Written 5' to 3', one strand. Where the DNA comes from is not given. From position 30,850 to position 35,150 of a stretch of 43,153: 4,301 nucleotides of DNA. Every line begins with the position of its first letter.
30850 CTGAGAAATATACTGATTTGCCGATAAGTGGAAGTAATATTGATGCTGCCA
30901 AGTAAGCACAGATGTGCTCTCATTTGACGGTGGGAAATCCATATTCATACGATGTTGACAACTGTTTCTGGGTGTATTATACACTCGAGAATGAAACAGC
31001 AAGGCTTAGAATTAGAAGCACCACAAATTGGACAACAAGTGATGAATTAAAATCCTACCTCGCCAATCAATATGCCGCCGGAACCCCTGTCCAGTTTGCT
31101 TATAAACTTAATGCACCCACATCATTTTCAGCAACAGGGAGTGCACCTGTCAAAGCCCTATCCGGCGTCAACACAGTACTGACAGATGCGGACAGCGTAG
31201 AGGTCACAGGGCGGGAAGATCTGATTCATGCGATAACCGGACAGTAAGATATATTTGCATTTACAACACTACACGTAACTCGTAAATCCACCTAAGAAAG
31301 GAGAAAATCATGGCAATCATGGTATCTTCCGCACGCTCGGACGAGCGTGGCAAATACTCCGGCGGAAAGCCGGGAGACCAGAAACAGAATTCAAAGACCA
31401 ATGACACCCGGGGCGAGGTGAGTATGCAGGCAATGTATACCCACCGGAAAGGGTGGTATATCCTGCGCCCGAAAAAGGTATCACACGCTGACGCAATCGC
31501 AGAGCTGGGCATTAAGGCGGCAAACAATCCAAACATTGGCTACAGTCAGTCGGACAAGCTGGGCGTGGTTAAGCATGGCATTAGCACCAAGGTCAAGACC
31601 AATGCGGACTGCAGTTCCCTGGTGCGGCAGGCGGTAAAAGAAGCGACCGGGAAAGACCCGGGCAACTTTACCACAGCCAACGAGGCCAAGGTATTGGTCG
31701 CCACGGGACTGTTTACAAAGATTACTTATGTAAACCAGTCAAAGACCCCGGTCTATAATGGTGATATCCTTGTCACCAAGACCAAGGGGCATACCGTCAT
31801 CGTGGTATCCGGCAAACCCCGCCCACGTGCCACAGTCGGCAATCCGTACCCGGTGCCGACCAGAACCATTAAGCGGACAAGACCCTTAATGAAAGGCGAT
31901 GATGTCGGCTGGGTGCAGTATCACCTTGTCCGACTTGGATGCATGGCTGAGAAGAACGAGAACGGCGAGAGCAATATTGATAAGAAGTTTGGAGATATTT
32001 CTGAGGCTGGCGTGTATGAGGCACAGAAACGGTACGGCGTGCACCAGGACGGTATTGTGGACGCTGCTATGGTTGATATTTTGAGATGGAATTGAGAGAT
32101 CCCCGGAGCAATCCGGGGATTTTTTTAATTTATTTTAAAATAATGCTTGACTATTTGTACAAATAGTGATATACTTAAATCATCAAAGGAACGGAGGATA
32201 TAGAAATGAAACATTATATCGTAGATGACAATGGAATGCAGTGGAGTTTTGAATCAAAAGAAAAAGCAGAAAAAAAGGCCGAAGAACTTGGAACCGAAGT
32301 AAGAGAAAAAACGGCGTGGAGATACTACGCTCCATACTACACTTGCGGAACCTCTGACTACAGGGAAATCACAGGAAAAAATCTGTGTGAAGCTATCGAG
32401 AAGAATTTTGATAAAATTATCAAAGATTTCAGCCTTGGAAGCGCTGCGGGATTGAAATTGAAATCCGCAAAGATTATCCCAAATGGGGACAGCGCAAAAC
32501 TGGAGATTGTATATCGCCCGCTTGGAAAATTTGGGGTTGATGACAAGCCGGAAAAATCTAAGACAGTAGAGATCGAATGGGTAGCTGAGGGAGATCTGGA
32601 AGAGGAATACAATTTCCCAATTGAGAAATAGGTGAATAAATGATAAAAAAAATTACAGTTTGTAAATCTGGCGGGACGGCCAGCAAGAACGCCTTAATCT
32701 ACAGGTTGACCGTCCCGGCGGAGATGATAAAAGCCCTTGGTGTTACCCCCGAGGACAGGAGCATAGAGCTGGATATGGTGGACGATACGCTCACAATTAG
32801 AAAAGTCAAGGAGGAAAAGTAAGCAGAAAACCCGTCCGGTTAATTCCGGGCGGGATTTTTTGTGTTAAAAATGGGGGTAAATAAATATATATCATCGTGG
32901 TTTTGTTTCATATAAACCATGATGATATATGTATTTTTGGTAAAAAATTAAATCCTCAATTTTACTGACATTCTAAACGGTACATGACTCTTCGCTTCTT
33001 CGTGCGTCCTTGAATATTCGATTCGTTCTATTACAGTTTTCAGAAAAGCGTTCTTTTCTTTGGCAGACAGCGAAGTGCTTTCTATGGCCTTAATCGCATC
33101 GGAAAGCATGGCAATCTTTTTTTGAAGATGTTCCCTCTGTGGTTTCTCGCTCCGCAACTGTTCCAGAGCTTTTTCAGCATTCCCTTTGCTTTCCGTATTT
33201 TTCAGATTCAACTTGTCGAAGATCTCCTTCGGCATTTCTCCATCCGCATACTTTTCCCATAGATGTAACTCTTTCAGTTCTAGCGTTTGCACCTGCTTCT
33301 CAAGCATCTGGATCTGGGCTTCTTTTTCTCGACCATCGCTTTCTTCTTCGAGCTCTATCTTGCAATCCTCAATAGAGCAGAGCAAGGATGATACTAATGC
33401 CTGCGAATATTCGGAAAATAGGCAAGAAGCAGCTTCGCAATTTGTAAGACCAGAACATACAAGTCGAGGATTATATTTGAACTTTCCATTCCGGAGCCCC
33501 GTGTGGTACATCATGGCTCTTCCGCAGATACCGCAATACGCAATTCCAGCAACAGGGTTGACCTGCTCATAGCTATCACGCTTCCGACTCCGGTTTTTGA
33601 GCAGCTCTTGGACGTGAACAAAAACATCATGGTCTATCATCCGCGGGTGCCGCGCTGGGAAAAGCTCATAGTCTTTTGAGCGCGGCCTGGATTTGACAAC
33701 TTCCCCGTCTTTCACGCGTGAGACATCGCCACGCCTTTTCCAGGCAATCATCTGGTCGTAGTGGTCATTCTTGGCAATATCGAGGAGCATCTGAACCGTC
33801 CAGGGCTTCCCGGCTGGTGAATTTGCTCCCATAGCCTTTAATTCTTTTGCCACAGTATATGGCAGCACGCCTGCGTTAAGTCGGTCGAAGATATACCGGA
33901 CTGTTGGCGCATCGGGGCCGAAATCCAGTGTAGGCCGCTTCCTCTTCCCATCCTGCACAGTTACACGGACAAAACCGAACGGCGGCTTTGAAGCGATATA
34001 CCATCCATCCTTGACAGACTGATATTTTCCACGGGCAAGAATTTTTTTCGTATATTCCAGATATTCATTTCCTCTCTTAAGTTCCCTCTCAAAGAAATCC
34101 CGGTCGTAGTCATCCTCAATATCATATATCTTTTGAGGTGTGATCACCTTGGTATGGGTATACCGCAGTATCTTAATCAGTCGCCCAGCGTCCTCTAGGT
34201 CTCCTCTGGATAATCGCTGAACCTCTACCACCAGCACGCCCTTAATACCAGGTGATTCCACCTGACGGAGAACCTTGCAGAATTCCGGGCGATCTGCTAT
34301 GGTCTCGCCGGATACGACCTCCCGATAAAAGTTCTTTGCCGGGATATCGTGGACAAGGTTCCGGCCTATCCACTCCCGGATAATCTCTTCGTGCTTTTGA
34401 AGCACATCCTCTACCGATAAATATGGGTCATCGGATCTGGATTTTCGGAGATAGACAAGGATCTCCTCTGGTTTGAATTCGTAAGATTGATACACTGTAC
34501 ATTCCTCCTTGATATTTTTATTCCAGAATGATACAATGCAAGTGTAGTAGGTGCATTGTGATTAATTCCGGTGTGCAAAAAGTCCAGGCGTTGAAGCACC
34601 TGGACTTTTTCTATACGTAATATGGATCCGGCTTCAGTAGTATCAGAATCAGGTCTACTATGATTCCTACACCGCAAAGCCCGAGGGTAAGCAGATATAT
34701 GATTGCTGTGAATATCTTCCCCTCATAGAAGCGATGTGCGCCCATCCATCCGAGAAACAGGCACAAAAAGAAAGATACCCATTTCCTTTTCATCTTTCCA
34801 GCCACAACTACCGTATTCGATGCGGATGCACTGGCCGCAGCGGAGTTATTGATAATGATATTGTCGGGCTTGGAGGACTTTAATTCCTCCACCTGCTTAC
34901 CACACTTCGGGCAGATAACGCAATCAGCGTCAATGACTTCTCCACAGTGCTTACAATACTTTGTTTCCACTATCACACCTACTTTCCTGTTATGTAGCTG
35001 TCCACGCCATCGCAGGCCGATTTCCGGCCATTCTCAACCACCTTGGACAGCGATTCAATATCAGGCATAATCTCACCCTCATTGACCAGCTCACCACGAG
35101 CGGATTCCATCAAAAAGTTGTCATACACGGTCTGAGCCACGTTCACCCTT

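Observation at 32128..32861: Self-contained AT-rich moron: palindrome-bearing consensus promoter, orphan 141-aa protein plus AbrB-type protein, terminators on both sides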

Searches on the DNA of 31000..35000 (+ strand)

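Call 12: search_dna_similar(query=window:31000-35000:+, collection=phages, mode=distant)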
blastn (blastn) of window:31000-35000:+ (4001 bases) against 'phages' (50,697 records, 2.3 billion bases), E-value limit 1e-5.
Records with a match: 3; places in all: 3; records where one place covers at least 80% of the query: 0.
Best place of each record, by identity: 80-90% 1; 60-80% 2.
By first word of the organism name: Bacteriophage 2; Roseburia 1.
By host as written in the record: - 3.
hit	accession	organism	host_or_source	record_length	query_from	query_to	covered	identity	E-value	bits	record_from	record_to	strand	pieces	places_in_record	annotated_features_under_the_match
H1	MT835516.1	Bacteriophage sp.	human fecal samples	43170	3609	3791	5%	70.5%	3e-14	88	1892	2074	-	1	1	record has no annotation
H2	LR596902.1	Roseburia phage Jekyll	-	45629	3300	3466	4%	69.0%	4e-7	64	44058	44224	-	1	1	integrase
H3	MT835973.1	Bacteriophage sp.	human fecal samples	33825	3884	3956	2%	83.6%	2e-11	79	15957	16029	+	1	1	record has no annotation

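Call 62: search_rna_families(source=L008, start=3900, end=4250, threshold=evalue, max_evalue=1, show_alignments=3)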
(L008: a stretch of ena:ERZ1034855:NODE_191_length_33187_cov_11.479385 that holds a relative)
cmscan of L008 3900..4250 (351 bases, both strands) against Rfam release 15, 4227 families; matches with E-value up to 1: 12.
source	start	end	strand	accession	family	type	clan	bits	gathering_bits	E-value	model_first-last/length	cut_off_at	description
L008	4103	4250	-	RF02377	SurA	Gene; sRNA;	-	28.7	100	4.7e-06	127-279/279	5'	SurA sRNA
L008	4095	4248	+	RF01578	RUF1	Gene; sRNA;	-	26.8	70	0.0031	1-264/264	no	Plasmodium RNA of unkown function RUF1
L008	4102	4183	-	RF02397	sau-5971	Gene; sRNA;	-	25.9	90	0.014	1-96/96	no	Staphylococcus sRNA sau-5971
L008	4072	4142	+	RF02495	ohsC_RNA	Gene; antitoxin;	-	25.7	50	0.072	1-77/77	no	Oppression of Hydrophobic ORF by sRNA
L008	4055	4148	+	RF00558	L20_leader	Cis-reg; leader;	-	24.5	58.7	0.0093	1-127/127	no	Ribosomal protein L20 leader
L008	4091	4163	+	RF03831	mir-627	Gene; miRNA;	-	22.6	86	0.012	1-87/87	no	mir-627 microRNA precursor family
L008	4101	4144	+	RF03790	MIR8008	Gene; miRNA;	-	22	66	0.037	1-55/55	no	MIR8008 microRNA precursor family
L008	4085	4181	-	RF03545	Flavi_ISFV_CRE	Cis-reg;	-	21.7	41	0.31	1-89/89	no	Insect-specific Flavivirus 3' UTR cis-acting replication element (CRE)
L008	4102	4139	+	RF00084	CsrC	Gene; sRNA;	CL00106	21.3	61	0.00015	207-244/255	no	CsrC RNA family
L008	4097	4202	-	RF00558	L20_leader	Cis-reg; leader;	-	20.5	58.7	0.094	1-127/127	no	Ribosomal protein L20 leader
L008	4101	4155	-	RF00125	IS128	Gene; sRNA;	-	15.8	80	0.61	151-198/209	no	IS128 RNA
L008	4103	4250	-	RF01494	rliD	Gene; antisense;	-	13.8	50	0.12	152-327/327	5'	Listeria sRNA rliD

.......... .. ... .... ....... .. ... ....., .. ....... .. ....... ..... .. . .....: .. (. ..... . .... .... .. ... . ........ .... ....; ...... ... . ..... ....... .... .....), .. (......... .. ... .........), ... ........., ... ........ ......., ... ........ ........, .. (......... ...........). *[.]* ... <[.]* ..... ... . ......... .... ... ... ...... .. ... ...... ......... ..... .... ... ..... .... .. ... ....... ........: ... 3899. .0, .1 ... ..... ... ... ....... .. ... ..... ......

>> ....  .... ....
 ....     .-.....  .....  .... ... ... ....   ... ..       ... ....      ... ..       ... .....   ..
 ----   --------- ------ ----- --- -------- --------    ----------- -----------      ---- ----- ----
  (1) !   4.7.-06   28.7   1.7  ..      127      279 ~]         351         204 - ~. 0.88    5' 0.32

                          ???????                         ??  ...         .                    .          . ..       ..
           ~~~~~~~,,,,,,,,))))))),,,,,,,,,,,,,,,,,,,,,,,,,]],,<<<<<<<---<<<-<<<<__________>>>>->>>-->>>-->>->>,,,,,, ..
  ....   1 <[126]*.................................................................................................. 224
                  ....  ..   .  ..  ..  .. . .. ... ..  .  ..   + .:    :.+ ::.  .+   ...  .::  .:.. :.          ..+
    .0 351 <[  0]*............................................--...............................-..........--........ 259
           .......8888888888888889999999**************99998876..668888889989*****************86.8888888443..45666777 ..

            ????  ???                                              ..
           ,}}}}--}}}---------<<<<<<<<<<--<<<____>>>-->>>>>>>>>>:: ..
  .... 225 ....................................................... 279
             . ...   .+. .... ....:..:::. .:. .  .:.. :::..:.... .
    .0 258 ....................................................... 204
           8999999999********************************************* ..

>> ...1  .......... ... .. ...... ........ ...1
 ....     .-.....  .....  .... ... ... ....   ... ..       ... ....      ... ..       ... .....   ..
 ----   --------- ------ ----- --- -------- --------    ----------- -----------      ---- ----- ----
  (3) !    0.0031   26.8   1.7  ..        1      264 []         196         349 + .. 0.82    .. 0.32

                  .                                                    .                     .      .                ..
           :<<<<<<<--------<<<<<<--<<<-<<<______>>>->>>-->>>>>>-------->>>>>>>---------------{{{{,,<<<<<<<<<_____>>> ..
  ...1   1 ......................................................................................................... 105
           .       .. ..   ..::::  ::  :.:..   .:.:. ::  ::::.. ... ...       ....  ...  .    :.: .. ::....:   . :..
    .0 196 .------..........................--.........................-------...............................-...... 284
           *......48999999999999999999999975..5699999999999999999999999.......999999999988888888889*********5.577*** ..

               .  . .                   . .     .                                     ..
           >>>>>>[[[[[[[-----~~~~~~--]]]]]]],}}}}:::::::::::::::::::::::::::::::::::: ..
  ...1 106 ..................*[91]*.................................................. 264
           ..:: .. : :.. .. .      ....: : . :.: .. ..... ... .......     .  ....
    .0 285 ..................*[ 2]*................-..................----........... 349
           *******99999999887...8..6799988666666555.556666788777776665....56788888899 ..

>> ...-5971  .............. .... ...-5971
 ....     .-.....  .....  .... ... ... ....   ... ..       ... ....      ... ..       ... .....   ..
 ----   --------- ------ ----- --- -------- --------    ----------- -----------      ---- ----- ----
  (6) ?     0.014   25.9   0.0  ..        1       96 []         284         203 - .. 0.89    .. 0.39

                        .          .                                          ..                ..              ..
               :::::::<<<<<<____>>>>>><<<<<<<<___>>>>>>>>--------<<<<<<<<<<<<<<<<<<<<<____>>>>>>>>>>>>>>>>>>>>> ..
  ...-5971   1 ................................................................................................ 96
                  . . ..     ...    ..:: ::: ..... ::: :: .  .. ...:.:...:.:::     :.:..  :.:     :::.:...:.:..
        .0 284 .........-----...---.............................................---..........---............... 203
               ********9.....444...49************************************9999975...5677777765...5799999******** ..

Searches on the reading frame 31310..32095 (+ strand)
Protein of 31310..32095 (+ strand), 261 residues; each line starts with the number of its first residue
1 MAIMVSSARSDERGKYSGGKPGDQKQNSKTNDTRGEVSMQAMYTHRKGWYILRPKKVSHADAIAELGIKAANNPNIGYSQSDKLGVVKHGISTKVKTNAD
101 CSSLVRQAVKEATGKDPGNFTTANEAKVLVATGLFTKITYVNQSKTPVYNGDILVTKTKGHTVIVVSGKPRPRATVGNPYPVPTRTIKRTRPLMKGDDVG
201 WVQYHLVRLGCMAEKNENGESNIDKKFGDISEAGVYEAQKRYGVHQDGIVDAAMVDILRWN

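Call 4: search_protein_families(library=pfam, proteins=[window:31310-32095:+], max_evalue=1)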
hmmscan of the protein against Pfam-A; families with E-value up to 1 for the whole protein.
window:31310-32095:+ (261 aa): 3 families
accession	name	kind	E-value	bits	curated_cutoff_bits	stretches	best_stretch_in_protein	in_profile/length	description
PF25309.1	ELLD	-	1.5e-27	97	27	1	5-167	1-170/175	Endolysin-like domain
PF01471.23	PG_binding_1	-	2.7e-09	37.5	23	1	196-258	2-57/57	Putative peptidoglycan binding domain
PF00877.26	NLPC_P60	-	0.11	12.9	23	1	96-161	11-64/105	NlpC/P60 family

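Call 5: search_protein_families(library=phrogs, proteins=[window:31310-32095:+], max_evalue=1)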
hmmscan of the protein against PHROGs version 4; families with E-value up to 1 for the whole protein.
window:31310-32095:+ (261 aa): 7 families
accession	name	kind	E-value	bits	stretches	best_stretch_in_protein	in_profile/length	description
phrog_14030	-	unknown function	4.5e-38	132.1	1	1-170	1-174/273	-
phrog_1493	-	lysis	4.8e-12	46.7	1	106-252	164-299/394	endolysin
phrog_2649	-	lysis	0.0006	20.7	1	152-258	161-235/261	endolysin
phrog_1224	-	head and packaging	0.0028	18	1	194-258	8-64/438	endolysin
phrog_998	-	lysis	0.017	15.9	1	98-161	31-92/246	endolysin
phrog_1512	-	lysis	0.12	13.3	1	178-253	165-237/314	endolysin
phrog_22307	-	unknown function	0.12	13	1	106-160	47-98/191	-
